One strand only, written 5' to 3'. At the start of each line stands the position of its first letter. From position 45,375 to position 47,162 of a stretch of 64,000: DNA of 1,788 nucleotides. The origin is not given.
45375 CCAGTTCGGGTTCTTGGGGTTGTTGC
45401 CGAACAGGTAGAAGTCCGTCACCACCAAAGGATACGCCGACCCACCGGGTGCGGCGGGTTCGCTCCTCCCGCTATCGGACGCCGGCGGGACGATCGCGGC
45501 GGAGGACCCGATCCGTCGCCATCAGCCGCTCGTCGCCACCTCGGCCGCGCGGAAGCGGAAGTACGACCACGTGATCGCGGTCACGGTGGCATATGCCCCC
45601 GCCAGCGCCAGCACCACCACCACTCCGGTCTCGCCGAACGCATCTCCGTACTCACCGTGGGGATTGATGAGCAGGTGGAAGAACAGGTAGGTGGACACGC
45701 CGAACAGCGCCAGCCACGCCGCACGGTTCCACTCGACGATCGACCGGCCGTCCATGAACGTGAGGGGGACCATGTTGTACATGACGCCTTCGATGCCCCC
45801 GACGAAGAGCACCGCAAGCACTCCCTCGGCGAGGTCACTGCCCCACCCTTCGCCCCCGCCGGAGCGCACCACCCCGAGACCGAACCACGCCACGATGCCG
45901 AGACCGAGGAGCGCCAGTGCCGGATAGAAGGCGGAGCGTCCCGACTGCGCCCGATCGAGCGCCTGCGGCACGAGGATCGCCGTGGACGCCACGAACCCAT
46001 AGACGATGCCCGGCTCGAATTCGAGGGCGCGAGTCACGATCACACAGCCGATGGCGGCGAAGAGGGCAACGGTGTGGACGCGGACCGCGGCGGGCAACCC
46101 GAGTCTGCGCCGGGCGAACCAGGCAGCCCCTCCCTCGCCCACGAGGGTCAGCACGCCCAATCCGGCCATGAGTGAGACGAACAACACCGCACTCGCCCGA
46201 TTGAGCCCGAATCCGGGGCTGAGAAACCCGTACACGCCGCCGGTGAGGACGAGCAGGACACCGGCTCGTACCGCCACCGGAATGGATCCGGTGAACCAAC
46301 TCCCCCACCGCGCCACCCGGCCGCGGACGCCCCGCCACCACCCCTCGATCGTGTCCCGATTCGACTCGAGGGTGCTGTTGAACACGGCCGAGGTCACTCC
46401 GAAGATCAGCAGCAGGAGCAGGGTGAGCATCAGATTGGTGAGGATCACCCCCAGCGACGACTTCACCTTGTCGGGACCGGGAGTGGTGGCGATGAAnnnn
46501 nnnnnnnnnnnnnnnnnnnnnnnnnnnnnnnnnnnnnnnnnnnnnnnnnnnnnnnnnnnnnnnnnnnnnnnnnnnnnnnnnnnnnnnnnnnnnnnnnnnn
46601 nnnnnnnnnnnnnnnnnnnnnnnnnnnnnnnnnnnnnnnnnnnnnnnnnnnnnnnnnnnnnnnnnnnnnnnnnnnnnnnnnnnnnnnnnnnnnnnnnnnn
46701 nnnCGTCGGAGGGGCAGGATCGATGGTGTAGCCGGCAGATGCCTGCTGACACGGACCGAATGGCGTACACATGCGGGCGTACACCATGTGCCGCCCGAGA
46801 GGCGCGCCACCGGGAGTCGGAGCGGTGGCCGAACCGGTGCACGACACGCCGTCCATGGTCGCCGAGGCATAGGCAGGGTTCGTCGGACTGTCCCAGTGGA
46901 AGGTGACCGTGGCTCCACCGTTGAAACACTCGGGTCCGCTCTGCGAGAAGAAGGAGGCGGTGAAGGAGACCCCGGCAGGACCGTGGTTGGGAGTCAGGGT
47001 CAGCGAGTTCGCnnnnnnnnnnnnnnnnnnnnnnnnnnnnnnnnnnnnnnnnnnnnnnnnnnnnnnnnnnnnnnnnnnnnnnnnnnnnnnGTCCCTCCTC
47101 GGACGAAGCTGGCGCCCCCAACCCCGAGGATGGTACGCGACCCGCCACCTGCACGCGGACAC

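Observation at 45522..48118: Secreted Cys-rich domain, poly-Thr linker and 8-TM protein, divergent from two tandem DUF2269-like paralogues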

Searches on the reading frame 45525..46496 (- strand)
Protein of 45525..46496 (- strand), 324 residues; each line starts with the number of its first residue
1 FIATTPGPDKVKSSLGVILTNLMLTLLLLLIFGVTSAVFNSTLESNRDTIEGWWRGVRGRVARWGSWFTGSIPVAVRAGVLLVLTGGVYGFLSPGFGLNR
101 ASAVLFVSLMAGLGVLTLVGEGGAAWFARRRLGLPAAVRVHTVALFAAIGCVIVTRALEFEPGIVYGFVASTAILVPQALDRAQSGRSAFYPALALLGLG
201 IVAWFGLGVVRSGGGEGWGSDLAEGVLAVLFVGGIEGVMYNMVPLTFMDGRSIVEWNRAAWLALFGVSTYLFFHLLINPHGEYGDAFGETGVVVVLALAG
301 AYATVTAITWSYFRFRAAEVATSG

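Call 13: search_solved_structures(query=A1, max_evalue=10, show_alignments=3)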
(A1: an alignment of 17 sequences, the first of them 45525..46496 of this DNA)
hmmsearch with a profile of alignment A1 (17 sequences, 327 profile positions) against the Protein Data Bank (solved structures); distinct sequences matched with E-value up to 10: 1.
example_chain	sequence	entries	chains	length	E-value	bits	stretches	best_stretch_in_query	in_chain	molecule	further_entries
6sur_I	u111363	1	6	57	3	9.7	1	37-67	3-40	Autophagy-related protein 16-1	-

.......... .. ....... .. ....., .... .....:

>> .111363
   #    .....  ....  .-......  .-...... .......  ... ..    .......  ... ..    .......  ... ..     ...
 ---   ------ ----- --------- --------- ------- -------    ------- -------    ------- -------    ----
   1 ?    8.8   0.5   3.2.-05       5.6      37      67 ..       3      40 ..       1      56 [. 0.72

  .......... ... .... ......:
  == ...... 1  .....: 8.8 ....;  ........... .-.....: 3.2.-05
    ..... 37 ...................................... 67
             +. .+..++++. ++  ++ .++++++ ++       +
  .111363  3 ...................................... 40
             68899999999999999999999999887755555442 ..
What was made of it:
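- A profile search of PDB sequences found nothing (call 13). Searching PDB sequences with the family profile gives no S2P hit (call 13).
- Tried and rejected: A profile search of PDB sequences with the 17-sequence alignment found no relevant hit (call 13).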

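Call 16: find_related_loci(query=window:45525-46496:-, collection=genome_contigs, flank=6000)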
Query window:45525-46496:- (324 aa) in genome_contigs; peptide patterns used: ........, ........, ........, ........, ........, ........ (x = any residue, [..] = any of these).
130 stretches matched a pattern; 1 encode a relative of the query (tblastn E <= 1e-3); 1 distinct loci.
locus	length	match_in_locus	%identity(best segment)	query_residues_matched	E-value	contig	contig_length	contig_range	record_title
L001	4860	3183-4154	90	1-324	4e-172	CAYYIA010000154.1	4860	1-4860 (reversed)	MAG TPA_asm: uncultured Acidimicrobiia bacterium isolate SRP173033_co3_75 genome assembly, contig: NODE_27254_length_486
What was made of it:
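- Tried and rejected: With the single protein it found one close MAG contig only (call 16).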

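Call 32: predict_structure(alignment_id=A1)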
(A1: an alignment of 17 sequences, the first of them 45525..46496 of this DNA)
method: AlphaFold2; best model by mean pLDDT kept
length: 324 residues; sequences in the alignment: 17
mean_pLDDT: 81.6   pTM: 0.83
mean pLDDT of the five models: 81.6, 80.6, 78.8, 78.4, 77.4
residues with pLDDT >= 90: 87; 70-90: 191; 50-70: 30; < 50: 16
segments of 3 or more residues with pLDDT < 50: 162-177
pLDDT, mean of each block of 10 residues (from residue 1): 79 90 94 90 86 76 60 77 83 80 88 86 78 68 72 73 47 47 83 92 93 84 91 88 84 91 95 89 83 87 91 88 73
secondary structure, 60 per line:
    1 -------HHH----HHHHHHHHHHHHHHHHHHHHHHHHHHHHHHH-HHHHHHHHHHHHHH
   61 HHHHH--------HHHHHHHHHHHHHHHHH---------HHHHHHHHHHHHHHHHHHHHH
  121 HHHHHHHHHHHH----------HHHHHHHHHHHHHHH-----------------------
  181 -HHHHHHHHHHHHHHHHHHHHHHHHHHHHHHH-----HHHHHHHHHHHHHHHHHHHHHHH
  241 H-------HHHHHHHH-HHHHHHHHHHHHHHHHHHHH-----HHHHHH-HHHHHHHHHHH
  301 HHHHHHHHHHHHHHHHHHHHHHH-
elements in order: H15-45 H47-65 H74-90 H100-132 H143-157 H182-212 H218-241 H249-256 H258-277 H283-288 H290-323
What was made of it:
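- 45525..46496 (-): FGLLP-motif membrane domain (NCBIfam NF041501), aa 199-522. It has eight predicted helices plus a conserved hydrophobic segment at aa 361-377. AlphaFold model has pLDDT 81.6 and pTM 0.83 (call 32).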

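Call 36: search_protein_families(library=pfam, alignment_id=A1, max_evalue=10)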
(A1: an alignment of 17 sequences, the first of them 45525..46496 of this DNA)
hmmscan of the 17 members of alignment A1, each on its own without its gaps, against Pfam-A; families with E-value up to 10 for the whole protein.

A. member 1, window:45525-46496:- (324 aa): 0 families

B. families by the number of members that match (of 17 scanned): 10 families
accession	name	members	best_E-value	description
PF02163.28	Peptidase_M50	3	0.00012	Peptidase family M50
PF13160.11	DUF3995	1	0.0099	Protein of unknown function (DUF3995)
PF08285.16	DPM3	1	0.087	Dolichol-phosphate mannosyltransferase subunit 3 (DPM3)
PF09796.14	QCR10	1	0.095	Ubiquinol-cytochrome-c reductase complex subunit (QCR10)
PF13305.11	TetR_C_33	1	0.11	Tetracyclin repressor-like, C-terminal domain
PF01998.22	DUF131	1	0.62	Protein of unknown function DUF131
PF14093.11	DUF4271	1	1.4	Domain of unknown function (DUF4271)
PF17231.7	DUF5305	1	1.7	Family of unknown function (DUF5305)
PF03824.22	NicO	1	2.1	High-affinity nickel-transport protein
PF15071.11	TMEM220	1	4.7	Transmembrane family 220, helix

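Call 46: fold_search(model_id=the predicted structure, library=pdb)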
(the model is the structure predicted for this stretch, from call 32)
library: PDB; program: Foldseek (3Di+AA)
matches with E <= 10: 437; with E <= 0.001: 0
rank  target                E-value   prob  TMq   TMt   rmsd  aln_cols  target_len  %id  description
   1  4acr_C                1.6e-01  0.09  0.11  0.09  29.5       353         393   11  Crystal structure of N-glycosylated, C-terminally truncated human glypican-1 (released 2012-02-22)
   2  6i1z_A                2.5e-01  0.18  0.14  0.15  21.9       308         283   11  Outward facing structure of apo CST (released 2019-06-05)
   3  6i1r_B                2.8e-01  0.12  0.13  0.13  22.4       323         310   11  Crystal structure of CMP bound CST in an outward facing conformation (released 2019-06-05)
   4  8czj_B                2.9e-01  0.14  0.16  0.17  21.3       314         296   14  A bacteria Zrt/Irt-like protein in the apo state (released 2023-02-22)
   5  6i1r_A                3.1e-01  0.12  0.13  0.14  22.4       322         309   11  Crystal structure of CMP bound CST in an outward facing conformation (released 2019-06-05)
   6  3b4r_A                3.2e-01  0.72  0.24  0.34  12.4       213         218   16  Site-2 Protease from Methanocaldococcus jannaschii (released 2008-01-15)
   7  6l85_A                3.8e-01  0.08  0.12  0.11  23.3       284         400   15  The sodium-dependent phosphate transporter (released 2020-09-16)
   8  5i20_A                4.1e-01  0.12  0.16  0.18  18.2       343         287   12  Crystal structure of protein (released 2016-06-01)
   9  5vyd_B                4.3e-01  0.14  0.19  0.19  19.3       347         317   14  Crystal structure of phosphodiesterase domain of RhoPDE fusion protein from the Choanoflagellate Salpingoeca rosetta (released 2017-10-18)
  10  5i20_C                4.3e-01  0.08  0.13  0.14  19.3       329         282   14  Crystal structure of protein (released 2016-06-01)
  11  6osa_R                5.8e-01  0.13  0.19  0.19  22.0       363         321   13  human Neurotensin Receptor 1 (hNTSR1) - Gi1 Protein Complex in non-canonical conformation (NC state) (released 2019-07-10)
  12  9p83_R                6.9e-01  0.14  0.18  0.20  18.9       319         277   15  NTSR1-Gi-NTS(8-13) GTP-Bound Complex in the Non-Canonical, AHD Open State (NC-Open-GTP) (released 2026-03-25)
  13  9zcz_A                6.9e-01  0.13  0.17  0.20  16.9       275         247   15  C4 local refinement of stomatin-bound aquaporin (human) (released 2026-02-25)
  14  6l85_B                6.9e-01  0.06  0.11  0.10  23.4       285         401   15  The sodium-dependent phosphate transporter (released 2020-09-16)
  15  8odt_A                7.3e-01  0.07  0.10  0.13  27.6       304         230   12  Structure of TolQR complex from E.coli (released 2023-11-01)
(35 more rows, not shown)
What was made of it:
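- On Peptidase family M50 (site-2 protease): Foldseek gives E 0.32 and TM-score <= 0.34 (call 46).
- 3b4r also has the highest Foldseek probability, 0.72 (call 46). Foldseek finds nothing significant (best E 0.16; TM-scores to 3b4r are 0.24 and 0.34; call 46).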

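Call 49: search_protein_representatives(alignment_id=A1)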
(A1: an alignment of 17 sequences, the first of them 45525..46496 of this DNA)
Query: 17 sequences, 327 profile positions. Proteins with E-value up to 0.001 (for the whole library): 2764; up to 1e-10: 2295; up to 1e-30: 1486. The best 150 are listed.
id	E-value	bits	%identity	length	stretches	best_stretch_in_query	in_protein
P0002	7.2e-138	475.2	-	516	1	1-326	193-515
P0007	2.1e-128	444.1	-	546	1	1-326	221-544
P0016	1.3e-126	438.3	-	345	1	11-326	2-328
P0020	9.8e-118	409.1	-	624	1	1-324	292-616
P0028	3.0e-117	407.5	-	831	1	1-324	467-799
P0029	1.0e-116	405.7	-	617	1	1-326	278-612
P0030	1.5e-115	401.8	-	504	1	1-325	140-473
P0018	3.3e-115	400.8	-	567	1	1-325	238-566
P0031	2.9e-114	397.6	-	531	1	1-320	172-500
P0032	1.0e-112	392.6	-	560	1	1-325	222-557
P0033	5.3e-110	383.7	-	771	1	1-326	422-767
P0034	1.1e-109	382.6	-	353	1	1-325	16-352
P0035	1.7e-109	382.0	-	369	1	1-321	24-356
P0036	2.1e-108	378.4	-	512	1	1-325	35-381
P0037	5.1e-108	377.1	-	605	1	3-324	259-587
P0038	5.0e-107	373.9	-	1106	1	1-322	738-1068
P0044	1.7e-102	358.9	-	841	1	1-324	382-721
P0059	2.3e-97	342.1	-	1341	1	1-324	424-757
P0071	6.1e-95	334.1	-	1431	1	2-323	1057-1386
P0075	4.6e-93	328.0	-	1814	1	1-325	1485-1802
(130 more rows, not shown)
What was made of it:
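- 2,764 clusters match at E <= 1e-3 and 1,486 at E <= 1e-30 (call 49).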

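Call 66: list_cluster_members(proteins=[P0028, P0029, P0030, P0031, P0033, P0038, P0044, P0059, P0071, P0075])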
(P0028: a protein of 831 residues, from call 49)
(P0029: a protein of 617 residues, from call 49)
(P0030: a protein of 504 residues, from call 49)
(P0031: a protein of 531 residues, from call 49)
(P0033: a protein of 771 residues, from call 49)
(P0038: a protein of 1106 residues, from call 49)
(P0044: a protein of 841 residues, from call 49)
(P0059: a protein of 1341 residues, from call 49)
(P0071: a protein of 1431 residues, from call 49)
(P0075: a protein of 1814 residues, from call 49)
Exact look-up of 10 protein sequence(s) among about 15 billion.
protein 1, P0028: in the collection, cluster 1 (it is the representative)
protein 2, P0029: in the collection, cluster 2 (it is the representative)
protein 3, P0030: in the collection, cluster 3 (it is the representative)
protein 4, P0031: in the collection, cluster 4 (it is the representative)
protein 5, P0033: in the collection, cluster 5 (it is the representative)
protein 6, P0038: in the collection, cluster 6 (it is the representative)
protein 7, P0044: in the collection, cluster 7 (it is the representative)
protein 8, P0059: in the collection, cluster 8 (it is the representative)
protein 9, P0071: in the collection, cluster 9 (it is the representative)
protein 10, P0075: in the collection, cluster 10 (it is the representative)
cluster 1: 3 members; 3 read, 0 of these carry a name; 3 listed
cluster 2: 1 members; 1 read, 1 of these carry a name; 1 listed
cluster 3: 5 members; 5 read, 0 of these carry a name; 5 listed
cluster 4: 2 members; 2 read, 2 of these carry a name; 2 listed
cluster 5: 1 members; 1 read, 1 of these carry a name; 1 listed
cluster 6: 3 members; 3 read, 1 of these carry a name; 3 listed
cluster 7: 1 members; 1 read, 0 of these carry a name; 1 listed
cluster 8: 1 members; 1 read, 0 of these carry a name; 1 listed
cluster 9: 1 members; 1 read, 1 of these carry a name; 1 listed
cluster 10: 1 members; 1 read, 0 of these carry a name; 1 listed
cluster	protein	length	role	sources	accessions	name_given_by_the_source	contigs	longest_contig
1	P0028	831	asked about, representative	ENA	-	-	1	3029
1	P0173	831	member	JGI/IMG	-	-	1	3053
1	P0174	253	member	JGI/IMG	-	-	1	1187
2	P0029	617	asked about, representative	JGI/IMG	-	hypothetical protein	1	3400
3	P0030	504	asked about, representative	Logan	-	-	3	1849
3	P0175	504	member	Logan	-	-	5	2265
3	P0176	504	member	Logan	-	-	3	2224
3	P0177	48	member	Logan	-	-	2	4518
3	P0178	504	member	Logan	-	-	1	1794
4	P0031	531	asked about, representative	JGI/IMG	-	hypothetical protein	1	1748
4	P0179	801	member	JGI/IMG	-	hypothetical protein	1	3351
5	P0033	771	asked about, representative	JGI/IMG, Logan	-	hypothetical protein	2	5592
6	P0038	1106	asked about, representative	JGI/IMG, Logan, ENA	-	-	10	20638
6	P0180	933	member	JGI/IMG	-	hypothetical protein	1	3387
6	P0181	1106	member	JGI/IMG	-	-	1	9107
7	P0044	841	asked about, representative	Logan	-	-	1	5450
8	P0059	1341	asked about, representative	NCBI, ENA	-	-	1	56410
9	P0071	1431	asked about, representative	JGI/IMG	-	alpha-tubulin suppressor-like RCC1 family protein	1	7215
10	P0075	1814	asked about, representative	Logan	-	-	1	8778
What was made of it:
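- Tried and rejected: list_cluster_members gave no taxonomy or useful names (call 66).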

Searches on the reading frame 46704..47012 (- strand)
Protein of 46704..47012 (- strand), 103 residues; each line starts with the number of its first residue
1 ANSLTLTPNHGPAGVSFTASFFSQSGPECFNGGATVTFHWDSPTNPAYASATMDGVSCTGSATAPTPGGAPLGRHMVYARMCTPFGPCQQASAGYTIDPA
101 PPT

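Call 53: predict_structure(alignment_id=A2)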
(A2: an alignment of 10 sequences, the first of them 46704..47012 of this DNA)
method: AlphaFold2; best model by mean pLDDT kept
length: 103 residues; sequences in the alignment: 10
mean_pLDDT: 91.5   pTM: 0.82
mean pLDDT of the five models: 91.5, 89.8, 89.7, 88.2, 88.0
residues with pLDDT >= 90: 75; 70-90: 26; 50-70: 2; < 50: 0
segments of 3 or more residues with pLDDT < 50: none
pLDDT, mean of each block of 10 residues (from residue 1): 96 95 78 91 94 92 93 97 86 96 84
secondary structure, 60 per line:
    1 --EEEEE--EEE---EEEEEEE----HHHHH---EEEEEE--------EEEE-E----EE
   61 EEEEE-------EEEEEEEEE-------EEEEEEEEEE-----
elements in order: E3-7 E10-12 E16-22 H27-31 E35-40 E49-52 E59-65 E73-81 E89-98
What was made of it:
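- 46716..47012 (-): Ig-like beta-sandwich ectodomain, aa 27-125, with four Cys (C55 and C84 invariant; C108 nearly invariant; C114 kept in six of ten relatives). AlphaFold model has pLDDT 91.5 and is all-beta (call 53).
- The model has pLDDT 91.5 (call 53).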
